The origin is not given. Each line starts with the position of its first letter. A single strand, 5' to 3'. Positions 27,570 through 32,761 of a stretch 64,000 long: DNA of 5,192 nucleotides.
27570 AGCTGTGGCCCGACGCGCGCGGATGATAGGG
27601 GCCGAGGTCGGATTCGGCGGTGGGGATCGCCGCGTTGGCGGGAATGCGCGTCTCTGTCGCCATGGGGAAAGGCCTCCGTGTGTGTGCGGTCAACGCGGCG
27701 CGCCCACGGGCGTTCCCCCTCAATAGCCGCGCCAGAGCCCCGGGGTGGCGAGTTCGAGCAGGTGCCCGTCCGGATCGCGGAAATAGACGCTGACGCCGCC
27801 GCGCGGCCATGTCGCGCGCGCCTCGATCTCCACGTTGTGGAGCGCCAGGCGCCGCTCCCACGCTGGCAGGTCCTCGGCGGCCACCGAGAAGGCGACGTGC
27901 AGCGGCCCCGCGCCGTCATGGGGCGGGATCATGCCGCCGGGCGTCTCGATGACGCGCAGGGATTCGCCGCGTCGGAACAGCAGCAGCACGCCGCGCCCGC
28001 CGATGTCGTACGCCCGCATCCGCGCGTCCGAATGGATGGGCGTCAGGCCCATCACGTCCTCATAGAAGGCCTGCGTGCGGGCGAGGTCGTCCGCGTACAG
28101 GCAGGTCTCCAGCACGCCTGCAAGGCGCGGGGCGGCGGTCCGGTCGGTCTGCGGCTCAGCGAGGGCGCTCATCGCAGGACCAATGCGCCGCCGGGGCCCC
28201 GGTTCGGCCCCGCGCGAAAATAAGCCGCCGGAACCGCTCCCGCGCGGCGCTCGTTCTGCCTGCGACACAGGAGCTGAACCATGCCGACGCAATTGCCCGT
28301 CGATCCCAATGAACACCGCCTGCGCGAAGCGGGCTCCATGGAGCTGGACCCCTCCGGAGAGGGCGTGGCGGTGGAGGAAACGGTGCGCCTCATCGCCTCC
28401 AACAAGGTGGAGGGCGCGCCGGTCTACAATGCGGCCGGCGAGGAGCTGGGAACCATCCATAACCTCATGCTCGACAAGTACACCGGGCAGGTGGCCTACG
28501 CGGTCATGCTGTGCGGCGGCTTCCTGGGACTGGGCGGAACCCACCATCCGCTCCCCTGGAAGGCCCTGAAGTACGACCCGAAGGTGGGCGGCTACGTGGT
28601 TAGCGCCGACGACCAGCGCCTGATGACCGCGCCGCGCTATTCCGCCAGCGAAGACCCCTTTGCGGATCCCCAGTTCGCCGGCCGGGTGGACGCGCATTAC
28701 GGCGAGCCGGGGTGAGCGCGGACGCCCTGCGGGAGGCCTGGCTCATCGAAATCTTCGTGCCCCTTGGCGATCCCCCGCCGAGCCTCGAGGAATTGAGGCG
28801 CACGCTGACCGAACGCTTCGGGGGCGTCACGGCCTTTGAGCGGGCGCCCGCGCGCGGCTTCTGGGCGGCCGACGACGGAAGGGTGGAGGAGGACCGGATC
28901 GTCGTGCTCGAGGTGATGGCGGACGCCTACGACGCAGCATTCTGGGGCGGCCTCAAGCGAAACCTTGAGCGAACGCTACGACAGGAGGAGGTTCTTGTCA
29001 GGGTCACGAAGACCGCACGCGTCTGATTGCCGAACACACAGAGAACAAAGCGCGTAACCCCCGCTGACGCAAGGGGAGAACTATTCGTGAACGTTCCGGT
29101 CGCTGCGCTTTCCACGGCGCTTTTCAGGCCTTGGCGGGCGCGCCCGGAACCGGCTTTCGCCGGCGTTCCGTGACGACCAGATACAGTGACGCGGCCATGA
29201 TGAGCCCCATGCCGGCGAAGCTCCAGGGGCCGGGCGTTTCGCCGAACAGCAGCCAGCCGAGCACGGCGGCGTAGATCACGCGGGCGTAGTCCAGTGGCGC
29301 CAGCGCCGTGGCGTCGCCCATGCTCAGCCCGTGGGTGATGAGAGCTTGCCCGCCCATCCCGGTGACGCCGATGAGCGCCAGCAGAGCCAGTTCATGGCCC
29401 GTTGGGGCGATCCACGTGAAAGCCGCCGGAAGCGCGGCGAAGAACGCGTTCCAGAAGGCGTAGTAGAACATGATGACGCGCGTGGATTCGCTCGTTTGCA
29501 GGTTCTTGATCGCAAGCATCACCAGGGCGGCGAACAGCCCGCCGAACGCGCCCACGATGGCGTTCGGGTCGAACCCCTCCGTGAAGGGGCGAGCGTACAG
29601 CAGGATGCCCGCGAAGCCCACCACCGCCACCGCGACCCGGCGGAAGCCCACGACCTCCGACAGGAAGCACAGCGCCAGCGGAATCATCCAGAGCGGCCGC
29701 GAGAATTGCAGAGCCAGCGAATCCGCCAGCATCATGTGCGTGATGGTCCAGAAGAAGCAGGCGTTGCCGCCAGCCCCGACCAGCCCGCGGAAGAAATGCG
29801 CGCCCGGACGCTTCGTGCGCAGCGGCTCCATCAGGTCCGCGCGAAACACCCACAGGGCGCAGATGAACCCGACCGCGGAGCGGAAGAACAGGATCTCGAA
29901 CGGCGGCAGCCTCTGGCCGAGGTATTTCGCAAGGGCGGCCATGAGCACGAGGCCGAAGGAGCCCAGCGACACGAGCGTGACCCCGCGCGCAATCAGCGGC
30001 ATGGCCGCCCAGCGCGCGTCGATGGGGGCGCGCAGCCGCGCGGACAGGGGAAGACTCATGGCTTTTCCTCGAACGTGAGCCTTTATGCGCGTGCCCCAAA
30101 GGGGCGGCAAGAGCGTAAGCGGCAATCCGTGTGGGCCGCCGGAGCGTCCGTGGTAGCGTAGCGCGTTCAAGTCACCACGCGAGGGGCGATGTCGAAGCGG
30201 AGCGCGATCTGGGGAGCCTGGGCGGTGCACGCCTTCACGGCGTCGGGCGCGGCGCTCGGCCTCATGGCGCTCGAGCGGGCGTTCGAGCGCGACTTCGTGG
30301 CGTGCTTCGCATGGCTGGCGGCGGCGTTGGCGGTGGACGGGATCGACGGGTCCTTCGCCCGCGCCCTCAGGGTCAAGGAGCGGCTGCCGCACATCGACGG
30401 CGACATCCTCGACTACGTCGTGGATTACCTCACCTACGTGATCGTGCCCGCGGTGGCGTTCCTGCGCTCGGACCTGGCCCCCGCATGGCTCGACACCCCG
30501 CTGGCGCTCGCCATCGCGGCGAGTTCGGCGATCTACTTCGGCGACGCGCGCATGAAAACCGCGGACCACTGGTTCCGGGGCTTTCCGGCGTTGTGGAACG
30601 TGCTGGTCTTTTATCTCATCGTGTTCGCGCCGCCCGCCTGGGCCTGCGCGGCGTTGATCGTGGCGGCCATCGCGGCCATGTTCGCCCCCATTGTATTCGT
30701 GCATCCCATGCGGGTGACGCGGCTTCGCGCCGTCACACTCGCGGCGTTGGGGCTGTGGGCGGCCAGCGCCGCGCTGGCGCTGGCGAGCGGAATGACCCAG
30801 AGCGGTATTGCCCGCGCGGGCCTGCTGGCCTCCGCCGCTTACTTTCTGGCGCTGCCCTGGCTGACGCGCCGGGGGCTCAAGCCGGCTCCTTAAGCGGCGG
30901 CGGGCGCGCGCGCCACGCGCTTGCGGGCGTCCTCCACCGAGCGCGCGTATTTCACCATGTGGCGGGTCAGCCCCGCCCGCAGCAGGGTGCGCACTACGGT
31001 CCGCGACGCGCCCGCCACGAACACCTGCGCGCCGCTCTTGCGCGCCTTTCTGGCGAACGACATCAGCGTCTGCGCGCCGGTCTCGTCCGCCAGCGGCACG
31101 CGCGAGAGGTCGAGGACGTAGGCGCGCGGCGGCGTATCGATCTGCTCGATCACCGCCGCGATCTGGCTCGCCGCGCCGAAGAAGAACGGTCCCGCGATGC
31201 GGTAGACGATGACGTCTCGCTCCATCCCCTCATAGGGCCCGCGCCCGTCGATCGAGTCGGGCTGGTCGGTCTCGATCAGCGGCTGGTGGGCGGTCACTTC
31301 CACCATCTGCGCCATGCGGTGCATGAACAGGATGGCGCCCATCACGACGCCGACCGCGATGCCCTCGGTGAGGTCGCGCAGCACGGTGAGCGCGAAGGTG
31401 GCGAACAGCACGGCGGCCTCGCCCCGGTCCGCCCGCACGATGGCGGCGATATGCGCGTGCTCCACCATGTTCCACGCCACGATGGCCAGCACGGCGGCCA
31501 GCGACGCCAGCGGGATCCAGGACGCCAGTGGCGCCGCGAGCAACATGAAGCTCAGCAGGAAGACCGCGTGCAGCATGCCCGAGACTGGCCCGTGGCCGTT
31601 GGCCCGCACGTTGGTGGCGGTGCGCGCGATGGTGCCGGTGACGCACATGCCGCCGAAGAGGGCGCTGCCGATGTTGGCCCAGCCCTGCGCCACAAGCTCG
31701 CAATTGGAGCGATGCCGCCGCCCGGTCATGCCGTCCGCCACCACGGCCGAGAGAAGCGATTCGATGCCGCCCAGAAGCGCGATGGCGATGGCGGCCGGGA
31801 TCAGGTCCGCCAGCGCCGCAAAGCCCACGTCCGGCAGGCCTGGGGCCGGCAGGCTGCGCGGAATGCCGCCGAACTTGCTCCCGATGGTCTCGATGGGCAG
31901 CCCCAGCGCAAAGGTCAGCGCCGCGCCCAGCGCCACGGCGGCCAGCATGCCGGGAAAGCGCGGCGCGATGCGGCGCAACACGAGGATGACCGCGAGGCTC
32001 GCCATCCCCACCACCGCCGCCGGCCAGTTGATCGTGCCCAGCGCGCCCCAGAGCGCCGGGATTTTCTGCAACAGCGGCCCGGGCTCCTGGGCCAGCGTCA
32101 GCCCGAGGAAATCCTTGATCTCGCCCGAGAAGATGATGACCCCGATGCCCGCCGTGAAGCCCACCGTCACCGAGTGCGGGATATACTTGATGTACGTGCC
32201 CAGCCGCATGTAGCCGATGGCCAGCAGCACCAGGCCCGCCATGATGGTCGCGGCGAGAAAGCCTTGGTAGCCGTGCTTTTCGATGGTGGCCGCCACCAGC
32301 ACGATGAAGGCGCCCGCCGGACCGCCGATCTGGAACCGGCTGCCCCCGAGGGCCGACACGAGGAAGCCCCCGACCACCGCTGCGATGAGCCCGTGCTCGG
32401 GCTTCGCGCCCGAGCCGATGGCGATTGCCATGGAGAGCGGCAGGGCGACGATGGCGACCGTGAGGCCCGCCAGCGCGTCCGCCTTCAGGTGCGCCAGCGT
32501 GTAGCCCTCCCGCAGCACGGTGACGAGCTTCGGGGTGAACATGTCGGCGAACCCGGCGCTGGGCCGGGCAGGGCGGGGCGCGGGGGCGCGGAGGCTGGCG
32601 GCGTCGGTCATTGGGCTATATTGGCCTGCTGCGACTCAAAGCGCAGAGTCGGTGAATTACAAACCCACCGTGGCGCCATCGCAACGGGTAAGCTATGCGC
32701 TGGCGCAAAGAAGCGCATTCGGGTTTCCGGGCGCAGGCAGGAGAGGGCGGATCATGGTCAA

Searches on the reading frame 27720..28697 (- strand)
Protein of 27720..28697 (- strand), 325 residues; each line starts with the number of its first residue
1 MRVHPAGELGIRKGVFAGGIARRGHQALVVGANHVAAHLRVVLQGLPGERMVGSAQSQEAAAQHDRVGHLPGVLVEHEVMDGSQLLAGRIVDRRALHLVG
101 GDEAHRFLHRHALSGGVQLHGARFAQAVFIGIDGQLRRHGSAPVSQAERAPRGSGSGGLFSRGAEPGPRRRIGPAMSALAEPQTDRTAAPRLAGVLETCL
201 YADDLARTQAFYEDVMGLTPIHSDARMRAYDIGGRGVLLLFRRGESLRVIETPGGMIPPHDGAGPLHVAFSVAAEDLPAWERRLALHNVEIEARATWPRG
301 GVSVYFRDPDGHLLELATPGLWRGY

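Call 7: search_protein_families(library=pfam, proteins=[window:27720-28697:-], max_evalue=0.01)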
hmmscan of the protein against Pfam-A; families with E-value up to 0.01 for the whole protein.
window:27720-28697:- (325 aa): 3 families
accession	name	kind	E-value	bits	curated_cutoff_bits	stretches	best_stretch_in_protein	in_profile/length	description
PF00903.31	Glyoxalase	-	1.2e-10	42.2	20.6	1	198-316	5-121/121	Glyoxalase/Bleomycin resistance protein/Dioxygenase superfamily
PF18029.7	Glyoxalase_6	-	5.8e-06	27.4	23.6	1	198-316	2-105/106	Glyoxalase-like domain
PF22677.2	Ble-like_N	-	0.0015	18.7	24.5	1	199-219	6-26/41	Bleomycin resistance protein-like N-terminal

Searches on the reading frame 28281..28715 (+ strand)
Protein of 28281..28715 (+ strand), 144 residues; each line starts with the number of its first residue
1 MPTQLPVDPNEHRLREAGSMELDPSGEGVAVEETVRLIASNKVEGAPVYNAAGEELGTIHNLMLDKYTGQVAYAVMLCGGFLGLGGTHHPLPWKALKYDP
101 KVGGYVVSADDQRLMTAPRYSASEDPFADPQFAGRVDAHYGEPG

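Call 7: search_protein_families(library=pfam, proteins=[window:28281-28715:+], max_evalue=0.01)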
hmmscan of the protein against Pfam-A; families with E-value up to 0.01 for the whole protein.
window:28281-28715:+ (144 aa): 1 family
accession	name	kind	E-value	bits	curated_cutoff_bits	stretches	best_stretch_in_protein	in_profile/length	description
PF05239.21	PRC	-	8.4e-12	45.4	21.2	1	38-109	4-73/78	PRC-barrel domain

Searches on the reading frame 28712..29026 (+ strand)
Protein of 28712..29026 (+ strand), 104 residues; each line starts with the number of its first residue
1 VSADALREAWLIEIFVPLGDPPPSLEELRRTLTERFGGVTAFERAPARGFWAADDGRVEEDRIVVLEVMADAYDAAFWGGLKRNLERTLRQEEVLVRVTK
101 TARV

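Call 7: search_protein_families(library=pfam, proteins=[window:28712-29026:+], max_evalue=0.01)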
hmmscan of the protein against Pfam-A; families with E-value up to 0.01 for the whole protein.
window:28712-29026:+ (104 aa): 0 families

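Call 36: find_related_loci(query=window:28712-29026:+, collection=genome_contigs, flank=2500)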
Query window:28712-29026:+ (104 aa) in genome_contigs; peptide patterns used: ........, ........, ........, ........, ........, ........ (x = any residue, [..] = any of these).
599 stretches matched a pattern (row limit reached: there are more); 1 encode a relative of the query (tblastn E <= 1e-3); 1 distinct loci.
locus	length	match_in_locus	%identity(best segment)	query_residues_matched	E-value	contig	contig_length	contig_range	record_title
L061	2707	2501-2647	59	6-54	2e-14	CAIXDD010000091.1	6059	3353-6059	MAG: uncultured Rhizobiales bacterium isolate ErkenSummer_bin-6128 genome assembly, contig: bin-6128:091/547, whole geno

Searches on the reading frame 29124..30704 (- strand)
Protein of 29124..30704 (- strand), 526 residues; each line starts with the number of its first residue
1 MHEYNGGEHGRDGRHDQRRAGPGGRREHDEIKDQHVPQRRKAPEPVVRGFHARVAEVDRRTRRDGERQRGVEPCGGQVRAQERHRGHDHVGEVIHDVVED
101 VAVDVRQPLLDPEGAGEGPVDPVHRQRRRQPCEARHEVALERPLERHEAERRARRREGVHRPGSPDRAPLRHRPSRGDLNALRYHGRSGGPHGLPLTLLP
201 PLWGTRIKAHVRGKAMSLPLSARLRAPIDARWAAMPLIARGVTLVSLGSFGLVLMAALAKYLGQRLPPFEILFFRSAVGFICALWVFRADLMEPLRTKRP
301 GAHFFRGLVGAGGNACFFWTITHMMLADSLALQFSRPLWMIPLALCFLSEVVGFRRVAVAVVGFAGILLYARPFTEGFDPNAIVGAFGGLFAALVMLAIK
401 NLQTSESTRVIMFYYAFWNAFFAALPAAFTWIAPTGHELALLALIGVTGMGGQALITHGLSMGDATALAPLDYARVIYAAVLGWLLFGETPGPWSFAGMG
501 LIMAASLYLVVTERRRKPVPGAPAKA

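Call 7: search_protein_families(library=pfam, proteins=[window:29124-30704:-], max_evalue=0.01)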
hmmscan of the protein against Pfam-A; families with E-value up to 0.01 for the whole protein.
window:29124-30704:- (526 aa): 1 family
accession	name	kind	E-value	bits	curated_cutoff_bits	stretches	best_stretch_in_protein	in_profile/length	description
PF00892.27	EamA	-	3e-21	76.5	28.2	2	240-370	2-133/135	EamA-like transporter family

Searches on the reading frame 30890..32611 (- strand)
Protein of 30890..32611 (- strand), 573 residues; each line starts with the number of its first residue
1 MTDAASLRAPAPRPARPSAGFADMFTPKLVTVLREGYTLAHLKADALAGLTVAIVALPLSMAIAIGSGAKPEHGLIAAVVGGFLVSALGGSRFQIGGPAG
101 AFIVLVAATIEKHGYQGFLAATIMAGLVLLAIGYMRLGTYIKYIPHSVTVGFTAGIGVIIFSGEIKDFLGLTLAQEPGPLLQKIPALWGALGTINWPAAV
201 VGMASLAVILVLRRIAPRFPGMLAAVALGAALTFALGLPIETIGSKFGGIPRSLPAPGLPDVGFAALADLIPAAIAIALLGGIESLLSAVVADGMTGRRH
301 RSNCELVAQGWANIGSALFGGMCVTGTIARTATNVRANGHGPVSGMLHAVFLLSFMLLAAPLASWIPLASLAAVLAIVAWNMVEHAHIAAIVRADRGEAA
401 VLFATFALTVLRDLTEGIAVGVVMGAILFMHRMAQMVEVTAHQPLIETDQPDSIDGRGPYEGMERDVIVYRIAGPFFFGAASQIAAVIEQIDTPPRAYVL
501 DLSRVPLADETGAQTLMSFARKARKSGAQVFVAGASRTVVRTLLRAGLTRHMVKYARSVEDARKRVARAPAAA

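Call 7: search_protein_families(library=pfam, proteins=[window:30890-32611:-], max_evalue=0.01)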
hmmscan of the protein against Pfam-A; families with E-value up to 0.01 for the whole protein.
window:30890-32611:- (573 aa): 3 families
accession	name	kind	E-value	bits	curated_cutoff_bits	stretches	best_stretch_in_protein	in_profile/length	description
PF00916.26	Sulfate_transp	-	6.6e-77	259.3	23.2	1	42-405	1-380/380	Sulfate permease family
PF01740.26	STAS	-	1.8e-14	53.8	22.6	1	466-562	9-106/106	STAS domain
PF13466.11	STAS_2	-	1.5e-08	35.2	29.2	1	482-548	13-79/80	STAS domain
